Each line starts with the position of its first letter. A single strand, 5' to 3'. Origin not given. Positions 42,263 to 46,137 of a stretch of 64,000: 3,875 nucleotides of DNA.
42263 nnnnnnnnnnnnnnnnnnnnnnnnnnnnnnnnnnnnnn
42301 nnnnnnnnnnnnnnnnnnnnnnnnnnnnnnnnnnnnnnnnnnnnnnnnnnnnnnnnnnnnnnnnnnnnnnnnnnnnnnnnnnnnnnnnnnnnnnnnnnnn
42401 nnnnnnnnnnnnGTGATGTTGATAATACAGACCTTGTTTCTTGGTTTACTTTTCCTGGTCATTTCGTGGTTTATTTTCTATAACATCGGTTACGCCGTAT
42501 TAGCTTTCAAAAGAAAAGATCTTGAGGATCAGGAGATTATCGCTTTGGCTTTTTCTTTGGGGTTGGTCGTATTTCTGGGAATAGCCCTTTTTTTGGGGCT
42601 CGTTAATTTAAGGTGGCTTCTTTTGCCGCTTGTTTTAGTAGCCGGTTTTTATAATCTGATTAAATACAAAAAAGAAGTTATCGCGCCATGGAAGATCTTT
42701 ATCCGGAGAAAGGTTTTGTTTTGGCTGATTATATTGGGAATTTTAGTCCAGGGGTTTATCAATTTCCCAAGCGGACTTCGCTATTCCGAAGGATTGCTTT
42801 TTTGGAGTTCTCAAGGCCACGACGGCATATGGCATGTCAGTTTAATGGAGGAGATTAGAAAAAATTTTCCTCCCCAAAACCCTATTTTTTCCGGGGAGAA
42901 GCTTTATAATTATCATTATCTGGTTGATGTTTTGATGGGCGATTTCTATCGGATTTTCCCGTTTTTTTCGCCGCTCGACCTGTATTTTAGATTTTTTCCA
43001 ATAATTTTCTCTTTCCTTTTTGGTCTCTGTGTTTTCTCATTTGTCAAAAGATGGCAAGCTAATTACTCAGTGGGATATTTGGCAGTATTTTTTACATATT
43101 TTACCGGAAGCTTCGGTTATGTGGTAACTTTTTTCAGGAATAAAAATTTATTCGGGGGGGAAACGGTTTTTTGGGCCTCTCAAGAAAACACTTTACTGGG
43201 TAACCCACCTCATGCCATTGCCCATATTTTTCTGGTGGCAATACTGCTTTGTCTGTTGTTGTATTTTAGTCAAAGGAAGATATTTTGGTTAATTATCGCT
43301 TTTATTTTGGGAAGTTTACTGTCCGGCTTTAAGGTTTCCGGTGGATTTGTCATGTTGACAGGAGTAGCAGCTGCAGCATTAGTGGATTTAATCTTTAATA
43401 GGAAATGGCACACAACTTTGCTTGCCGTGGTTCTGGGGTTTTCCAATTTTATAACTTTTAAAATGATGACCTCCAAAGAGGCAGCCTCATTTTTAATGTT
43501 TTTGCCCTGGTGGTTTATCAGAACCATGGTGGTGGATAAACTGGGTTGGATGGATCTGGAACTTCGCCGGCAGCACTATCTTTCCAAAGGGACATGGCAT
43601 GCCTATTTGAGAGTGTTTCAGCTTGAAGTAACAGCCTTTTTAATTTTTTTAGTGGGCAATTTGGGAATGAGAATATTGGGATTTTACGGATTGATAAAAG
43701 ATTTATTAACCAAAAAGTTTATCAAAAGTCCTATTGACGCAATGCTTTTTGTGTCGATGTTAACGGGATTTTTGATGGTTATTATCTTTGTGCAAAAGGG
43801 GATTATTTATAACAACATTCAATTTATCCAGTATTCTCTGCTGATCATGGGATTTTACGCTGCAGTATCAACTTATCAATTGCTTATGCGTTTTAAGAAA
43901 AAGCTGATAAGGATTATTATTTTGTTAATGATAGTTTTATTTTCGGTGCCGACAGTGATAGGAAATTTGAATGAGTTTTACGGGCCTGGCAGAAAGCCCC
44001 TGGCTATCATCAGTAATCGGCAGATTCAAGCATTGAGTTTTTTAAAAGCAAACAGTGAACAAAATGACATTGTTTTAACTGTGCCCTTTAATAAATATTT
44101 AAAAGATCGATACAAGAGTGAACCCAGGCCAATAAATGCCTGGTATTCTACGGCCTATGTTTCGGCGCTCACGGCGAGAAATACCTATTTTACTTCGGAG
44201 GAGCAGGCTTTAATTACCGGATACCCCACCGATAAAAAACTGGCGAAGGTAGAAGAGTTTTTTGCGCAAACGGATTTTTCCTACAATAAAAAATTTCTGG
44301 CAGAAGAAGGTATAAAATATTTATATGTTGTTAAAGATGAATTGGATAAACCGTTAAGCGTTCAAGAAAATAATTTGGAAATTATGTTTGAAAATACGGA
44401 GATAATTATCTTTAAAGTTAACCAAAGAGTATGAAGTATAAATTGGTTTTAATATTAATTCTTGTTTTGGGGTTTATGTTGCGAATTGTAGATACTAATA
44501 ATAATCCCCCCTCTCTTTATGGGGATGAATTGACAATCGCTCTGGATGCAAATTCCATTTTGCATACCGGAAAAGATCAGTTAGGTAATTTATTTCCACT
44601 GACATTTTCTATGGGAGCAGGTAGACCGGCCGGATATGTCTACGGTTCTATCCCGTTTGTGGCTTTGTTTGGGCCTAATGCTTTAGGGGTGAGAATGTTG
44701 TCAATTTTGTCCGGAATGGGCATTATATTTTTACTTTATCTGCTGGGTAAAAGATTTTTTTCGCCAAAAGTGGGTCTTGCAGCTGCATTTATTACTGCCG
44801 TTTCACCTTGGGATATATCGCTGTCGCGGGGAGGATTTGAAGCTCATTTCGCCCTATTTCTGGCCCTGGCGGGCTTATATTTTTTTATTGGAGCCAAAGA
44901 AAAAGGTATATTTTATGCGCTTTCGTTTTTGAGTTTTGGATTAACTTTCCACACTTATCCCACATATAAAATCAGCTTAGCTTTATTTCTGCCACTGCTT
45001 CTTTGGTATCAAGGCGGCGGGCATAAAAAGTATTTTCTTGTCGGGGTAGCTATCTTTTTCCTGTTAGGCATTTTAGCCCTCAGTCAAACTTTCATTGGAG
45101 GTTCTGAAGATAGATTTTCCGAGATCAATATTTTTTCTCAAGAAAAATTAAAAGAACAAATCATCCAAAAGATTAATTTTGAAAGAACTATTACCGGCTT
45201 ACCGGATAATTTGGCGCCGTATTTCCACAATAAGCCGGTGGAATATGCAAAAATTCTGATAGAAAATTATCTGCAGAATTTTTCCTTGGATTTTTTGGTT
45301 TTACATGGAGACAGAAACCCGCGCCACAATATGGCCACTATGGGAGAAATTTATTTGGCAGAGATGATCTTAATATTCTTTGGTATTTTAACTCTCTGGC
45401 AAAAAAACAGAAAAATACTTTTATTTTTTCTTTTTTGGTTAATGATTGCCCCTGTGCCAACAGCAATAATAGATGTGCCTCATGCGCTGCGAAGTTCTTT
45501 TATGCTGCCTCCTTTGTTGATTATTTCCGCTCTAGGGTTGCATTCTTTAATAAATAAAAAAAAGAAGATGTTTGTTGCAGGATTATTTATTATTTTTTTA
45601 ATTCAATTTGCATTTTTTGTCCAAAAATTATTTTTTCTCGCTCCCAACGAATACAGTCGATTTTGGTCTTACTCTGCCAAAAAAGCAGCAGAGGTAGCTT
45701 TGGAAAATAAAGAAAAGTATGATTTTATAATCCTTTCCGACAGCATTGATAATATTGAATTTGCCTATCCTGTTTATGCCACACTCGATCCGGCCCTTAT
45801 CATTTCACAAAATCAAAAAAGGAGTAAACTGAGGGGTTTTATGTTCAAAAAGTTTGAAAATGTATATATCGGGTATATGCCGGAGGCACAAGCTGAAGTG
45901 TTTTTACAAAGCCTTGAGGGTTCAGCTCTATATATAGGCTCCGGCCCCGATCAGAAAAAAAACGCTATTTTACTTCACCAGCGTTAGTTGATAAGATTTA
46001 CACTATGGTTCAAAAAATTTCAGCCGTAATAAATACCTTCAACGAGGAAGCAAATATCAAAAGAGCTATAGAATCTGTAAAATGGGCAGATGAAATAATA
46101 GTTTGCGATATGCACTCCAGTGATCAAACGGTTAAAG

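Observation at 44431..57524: Five GT39/PMT-like paralogs, three of them in direct tandem behind a palindrome-bearing leader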

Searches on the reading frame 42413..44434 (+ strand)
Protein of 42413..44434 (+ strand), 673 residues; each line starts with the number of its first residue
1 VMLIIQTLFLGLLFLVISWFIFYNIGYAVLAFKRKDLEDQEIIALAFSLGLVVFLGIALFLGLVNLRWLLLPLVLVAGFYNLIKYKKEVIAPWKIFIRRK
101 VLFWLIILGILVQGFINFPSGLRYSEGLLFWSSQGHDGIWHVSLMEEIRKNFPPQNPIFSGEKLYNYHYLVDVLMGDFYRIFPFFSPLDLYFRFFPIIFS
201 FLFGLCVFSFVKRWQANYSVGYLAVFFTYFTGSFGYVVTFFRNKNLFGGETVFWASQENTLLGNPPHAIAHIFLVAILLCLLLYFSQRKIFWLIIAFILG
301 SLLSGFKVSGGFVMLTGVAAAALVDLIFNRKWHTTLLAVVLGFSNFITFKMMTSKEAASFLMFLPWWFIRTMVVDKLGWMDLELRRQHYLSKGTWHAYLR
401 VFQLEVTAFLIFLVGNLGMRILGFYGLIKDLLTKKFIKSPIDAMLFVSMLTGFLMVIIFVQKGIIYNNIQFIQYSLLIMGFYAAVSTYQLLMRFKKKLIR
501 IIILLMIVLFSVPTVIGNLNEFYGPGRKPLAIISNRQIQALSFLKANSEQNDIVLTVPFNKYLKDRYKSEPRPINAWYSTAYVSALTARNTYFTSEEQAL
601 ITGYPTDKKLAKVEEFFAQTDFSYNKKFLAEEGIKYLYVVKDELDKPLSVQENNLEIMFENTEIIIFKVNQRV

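Call 5: search_protein_families(library=pfam, proteins=[window:42413-44434:+], max_evalue=0.01)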
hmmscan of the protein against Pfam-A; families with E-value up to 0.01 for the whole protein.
window:42413-44434:+ (673 aa): 0 families

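Call 7: search_protein_families(library=ncbifam, proteins=[window:42413-44434:+], max_evalue=0.01)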
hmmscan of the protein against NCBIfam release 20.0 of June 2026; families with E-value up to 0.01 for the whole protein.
window:42413-44434:+ (673 aa): 0 families

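Call 51: find_homologous_proteins(query=window:42413-44434:+, max_evalue=0.00001)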
Query window:42413-44434:+ (673 aa): 386 proteins with E <= 0.00001 among 8000 candidates; the best 120 are listed.
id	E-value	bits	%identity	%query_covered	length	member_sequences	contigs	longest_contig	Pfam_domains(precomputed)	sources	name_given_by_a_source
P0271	0.0e+0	1485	100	100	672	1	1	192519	-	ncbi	-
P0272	0.0e+0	1277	86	100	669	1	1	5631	-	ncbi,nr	ncbi:hypothetical protein HYT74_04065 [Candidatus Daviesbacteria bacterium]|nr:hypothetical protein 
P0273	0.0e+0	1228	81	100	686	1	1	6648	-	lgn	-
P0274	0.0e+0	1223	81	99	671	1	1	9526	-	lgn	-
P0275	0.0e+0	1220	80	99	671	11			-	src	-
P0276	0.0e+0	1193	81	98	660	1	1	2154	-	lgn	-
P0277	0.0e+0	1179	79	99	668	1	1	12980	-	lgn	-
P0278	0.0e+0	1158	78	98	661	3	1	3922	-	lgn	-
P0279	1.1e-295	1000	66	97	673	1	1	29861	-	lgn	-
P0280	5.2e-293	992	66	99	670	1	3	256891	-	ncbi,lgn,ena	ncbi:MAG: hypothetical protein AAB414_02710 [Patescibacteria group bacterium]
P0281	1.1e-284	964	62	100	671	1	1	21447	-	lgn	-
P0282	1.0e-282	958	63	100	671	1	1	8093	-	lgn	-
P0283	6.8e-282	955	62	100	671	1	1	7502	-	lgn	-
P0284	9.8e-282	954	63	99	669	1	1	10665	-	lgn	-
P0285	5.2e-279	945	61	99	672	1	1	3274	-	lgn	-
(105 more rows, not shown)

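Call 54: search_solved_structures(query=A3, max_evalue=10)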
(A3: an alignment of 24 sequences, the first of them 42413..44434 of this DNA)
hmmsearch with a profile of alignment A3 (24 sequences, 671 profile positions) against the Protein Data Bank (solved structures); distinct sequences matched with E-value up to 10: 1.
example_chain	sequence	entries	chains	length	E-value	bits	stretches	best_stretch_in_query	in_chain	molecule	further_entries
3bma_A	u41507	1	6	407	3.2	9.2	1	555-646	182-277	D-alanyl-lipoteichoic acid synthetase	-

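Call 64: predict_structure(alignment_id=A4)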
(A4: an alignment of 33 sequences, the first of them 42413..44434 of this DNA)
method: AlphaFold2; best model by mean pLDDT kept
length: 673 residues; sequences in the alignment: 33
mean_pLDDT: 90.4   pTM: 0.91
mean pLDDT of the five models: 90.4, 89.9, 87.4, 85.2, 85.0
residues with pLDDT >= 90: 451; 70-90: 196; 50-70: 25; < 50: 1
segments of 3 or more residues with pLDDT < 50: none
pLDDT, mean of each block of 10 residues (from residue 1): 86 97 96 91 98 95 94 96 95 96 95 80 89 77 94 89 83 96 95 93 97 98 95 88 80 66 82 97 96 96 87 96 96 97 89 67 87 84 92 94 93 91 90 85 95 91 75 93 97 95 95 81 79 95 97 94 87 87 95 85 82 94 94 96 91 94 96 61
secondary structure, 60 per line:
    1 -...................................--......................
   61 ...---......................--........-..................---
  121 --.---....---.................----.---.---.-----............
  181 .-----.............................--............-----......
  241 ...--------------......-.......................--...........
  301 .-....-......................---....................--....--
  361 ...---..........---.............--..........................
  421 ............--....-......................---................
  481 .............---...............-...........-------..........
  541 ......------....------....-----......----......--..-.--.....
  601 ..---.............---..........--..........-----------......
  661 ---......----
elements in order: H2-36 H39-63 H67-88 H91-98 H100-117 E127-130 H134-150 H169-181 H187-215 H218-229 H235-243 H258-263 H265-287 H290-301 H303-306 H308-329 H333-352 H355-358 E361-363 H367-376 H380-392 H395-432 H435-438 H440-458 E459-461 H465-493 H497-511 H513-523 E531-534 H535-546 E553-556 H563-566 H574-577 H582-587 H596-602 H606-618 H622-631 E634-640 E655-660 E664-669

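Call 67: fold_search(model_id=the predicted structure, library=pdb)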
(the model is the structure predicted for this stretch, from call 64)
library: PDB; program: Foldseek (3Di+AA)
matches with E <= 10: 209; with E <= 0.001: 15
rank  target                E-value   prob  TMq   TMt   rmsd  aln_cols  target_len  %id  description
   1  7zli_A                8.7e-09  1.00  0.46  0.47  11.6       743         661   12  Cryo-EM structure of C-mannosyltransferase CeDPY19, in complex with Dol25-P-Man and bound to CMT2-Fab and anti-Fab nan (released 2023-01-11)
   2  7e9s_A                1.1e-08  1.00  0.47  0.38  13.6       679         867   12  Archaeal oligosaccharyltransferase AglB from Archaeoglobus fulgidus in complex with an inhibitory peptide and a dolich (released 2021-09-08)
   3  7zlg_A                1.2e-08  1.00  0.46  0.46  11.8       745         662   11  Cryo-EM structure of C-mannosyltransferase CeDPY19, in complex with acceptor peptide and bound to CMT2-Fab and anti-Fa (released 2023-01-11)
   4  7zlh_A                1.3e-08  1.00  0.46  0.47  12.1       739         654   12  Cryo-EM structure of C-mannosyltransferase CeDPY19, in apo state, bound to CMT2-Fab and anti-Fab nanobody (released 2023-01-11)
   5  8age_A                2.6e-08  1.00  0.47  0.49  13.1       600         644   11  Structure of yeast oligosaccharylransferase complex with acceptor peptide bound (released 2022-12-07)
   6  5gmy_A                6.1e-08  1.00  0.45  0.37  13.9       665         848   13  Crystal structure of the Archaeoglobus fulgidus oligosaccharyltransferase (O29867_ARCFU) tethered with an acceptor pep (released 2017-02-01)
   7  7oci_F                1.1e-07  1.00  0.48  0.50  12.2       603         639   11  Cryo-EM structure of yeast Ost6p containing oligosaccharyltransferase complex (released 2022-02-16)
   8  3rce_A                1.3e-07  1.00  0.43  0.42  16.2       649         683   12  Bacterial oligosaccharyltransferase PglB (released 2011-06-15)
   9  6gxc_A                2.4e-07  1.00  0.42  0.41  16.2       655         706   13  Bacterial oligosaccharyltransferase PglB in complex with an inhibitory peptide and a reactive lipid-linked oligosaccha (released 2018-11-14)
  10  8agc_A                2.5e-07  1.00  0.45  0.44  15.4       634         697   12  Structure of yeast oligosaccharylransferase complex with lipid-linked oligosaccharide and non-acceptor peptide bound (released 2022-12-07)
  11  6s7t_A                3.6e-07  1.00  0.44  0.42  15.3       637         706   11  Cryo-EM structure of human oligosaccharyltransferase complex OST-B (released 2019-12-18)
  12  3wak                  5.1e-07  1.00  0.44  0.35  14.9       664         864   13  Crystal structure of the Archaeoglobus fulgidus oligosaccharyltransferase (O29867_ARCFU) in the apo form (released 2013-10-30)
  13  5ogl_A                5.8e-07  1.00  0.44  0.42  13.9       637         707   12  Structure of bacterial oligosaccharyltransferase PglB in complex with an acceptor peptide and an lipid-linked oligosac (released 2017-10-25)
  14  8if8_C                2.1e-04  1.00  0.49  0.54  13.4       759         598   10  Arabinosyltransferase AftA (released 2023-05-31)
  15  8if8_B                3.6e-04  1.00  0.49  0.53  13.3       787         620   10  Arabinosyltransferase AftA (released 2023-05-31)
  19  3vu0_C                2.7e-01  0.99  0.13  0.53   6.6       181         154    9  Crystal structure of the C-terminal globular domain of oligosaccharyltransferase (AfAglB-S2, AF_0040, O30195_ARCFU) fr (released 2013-01-23)
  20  3vu0_B                2.7e-01  0.97  0.11  0.43   8.9       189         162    9  Crystal structure of the C-terminal globular domain of oligosaccharyltransferase (AfAglB-S2, AF_0040, O30195_ARCFU) fr (released 2013-01-23)
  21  3vu0_A                2.8e-01  0.96  0.11  0.45   8.9       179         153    8  Crystal structure of the C-terminal globular domain of oligosaccharyltransferase (AfAglB-S2, AF_0040, O30195_ARCFU) fr (released 2013-01-23)
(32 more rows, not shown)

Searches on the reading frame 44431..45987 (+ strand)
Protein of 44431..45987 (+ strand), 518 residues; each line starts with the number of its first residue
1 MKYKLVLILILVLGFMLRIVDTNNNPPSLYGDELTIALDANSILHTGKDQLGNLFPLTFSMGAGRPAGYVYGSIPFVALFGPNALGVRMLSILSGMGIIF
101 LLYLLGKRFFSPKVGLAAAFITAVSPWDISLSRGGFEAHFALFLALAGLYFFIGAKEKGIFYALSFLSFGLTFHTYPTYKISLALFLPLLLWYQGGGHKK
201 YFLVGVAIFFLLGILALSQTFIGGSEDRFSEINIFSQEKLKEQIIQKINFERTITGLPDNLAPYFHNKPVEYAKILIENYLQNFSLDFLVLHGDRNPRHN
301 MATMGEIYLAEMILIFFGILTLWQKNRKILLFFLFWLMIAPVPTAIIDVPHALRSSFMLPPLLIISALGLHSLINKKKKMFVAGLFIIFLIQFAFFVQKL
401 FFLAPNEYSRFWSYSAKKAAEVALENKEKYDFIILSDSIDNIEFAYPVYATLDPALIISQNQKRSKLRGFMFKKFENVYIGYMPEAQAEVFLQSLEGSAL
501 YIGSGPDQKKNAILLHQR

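Call 5: search_protein_families(library=pfam, proteins=[window:44431-45987:+], max_evalue=0.01)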
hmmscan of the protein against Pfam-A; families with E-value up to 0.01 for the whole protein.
window:44431-45987:+ (518 aa): 1 family
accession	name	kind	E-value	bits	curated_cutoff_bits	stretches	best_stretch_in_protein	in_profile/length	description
PF13231.12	PMT_2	-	1.6e-09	38.6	26.1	1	76-210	13-151/160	Dolichyl-phosphate-mannose-protein mannosyltransferase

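Call 7: search_protein_families(library=ncbifam, proteins=[window:44431-45987:+], max_evalue=0.01)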
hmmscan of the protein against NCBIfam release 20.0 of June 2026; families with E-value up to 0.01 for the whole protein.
window:44431-45987:+ (518 aa): 2 families
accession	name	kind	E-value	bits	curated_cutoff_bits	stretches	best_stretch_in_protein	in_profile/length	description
TIGR03663.1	TIGR03663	subfamily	6.4e-05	22.1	126.25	1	76-187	62-174/435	flippase activity-associated protein Agl23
TIGR04154.1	archaeo_STT3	subfamily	0.0023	16.4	450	1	91-141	102-153/831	oligosaccharyl transferase, archaeosortase A system-associated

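Call 10: search_solved_structures(query=A1, max_evalue=1, show_alignments=3)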
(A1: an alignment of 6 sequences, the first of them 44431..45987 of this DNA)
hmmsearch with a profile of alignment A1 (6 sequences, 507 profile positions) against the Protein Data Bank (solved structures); distinct sequences matched with E-value up to 1: 1.
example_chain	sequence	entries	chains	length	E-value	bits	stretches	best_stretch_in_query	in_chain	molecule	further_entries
5ezm_A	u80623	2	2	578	1.2e-05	27.5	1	53-232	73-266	4-amino-4-deoxy-L-arabinose transferase or related glycosyltransferases of PMT family | 4-amino-4-deoxy-L-arabinose (L-Ara4N) transferase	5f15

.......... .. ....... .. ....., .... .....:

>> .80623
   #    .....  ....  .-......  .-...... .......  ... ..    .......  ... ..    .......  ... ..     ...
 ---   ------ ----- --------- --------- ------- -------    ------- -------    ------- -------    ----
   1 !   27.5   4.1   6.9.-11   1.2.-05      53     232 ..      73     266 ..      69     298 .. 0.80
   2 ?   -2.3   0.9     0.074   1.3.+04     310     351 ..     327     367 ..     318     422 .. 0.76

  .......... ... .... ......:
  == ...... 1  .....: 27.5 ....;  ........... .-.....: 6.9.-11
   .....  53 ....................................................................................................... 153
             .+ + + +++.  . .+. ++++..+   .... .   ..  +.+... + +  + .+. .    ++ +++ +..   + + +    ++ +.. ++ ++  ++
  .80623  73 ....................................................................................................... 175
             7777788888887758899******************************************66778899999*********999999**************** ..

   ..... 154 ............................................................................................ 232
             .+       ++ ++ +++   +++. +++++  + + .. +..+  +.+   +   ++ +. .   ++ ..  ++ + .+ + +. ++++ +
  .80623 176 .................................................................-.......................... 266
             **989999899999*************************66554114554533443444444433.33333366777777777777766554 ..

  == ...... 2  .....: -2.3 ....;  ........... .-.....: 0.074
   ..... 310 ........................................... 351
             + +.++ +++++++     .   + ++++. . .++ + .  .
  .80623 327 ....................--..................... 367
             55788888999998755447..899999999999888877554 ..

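Call 73: list_cluster_members(proteins=[window:44431-45987:+, window:49893-51386:+, window:52947-54596:+, window:54593-56002:+, window:55995-57524:+, window:51373-52824:+])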
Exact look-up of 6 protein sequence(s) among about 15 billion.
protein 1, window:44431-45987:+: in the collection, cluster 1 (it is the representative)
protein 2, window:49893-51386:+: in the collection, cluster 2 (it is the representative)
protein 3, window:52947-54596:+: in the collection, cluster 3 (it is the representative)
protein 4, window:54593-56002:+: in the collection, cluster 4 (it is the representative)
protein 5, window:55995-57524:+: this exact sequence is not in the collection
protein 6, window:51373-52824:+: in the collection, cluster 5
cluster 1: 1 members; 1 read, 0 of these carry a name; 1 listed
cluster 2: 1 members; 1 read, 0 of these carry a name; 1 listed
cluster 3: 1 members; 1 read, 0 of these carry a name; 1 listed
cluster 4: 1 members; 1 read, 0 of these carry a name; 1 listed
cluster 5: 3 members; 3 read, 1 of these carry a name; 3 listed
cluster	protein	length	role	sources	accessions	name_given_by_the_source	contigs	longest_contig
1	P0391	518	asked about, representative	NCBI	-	-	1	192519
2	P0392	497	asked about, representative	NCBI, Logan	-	-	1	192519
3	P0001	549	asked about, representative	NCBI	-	-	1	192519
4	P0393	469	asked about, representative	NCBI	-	-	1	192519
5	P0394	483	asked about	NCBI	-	-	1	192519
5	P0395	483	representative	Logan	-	-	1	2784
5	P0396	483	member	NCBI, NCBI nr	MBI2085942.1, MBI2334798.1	glycosyltransferase family 39 protein [Candidatus Daviesbacteria bacterium]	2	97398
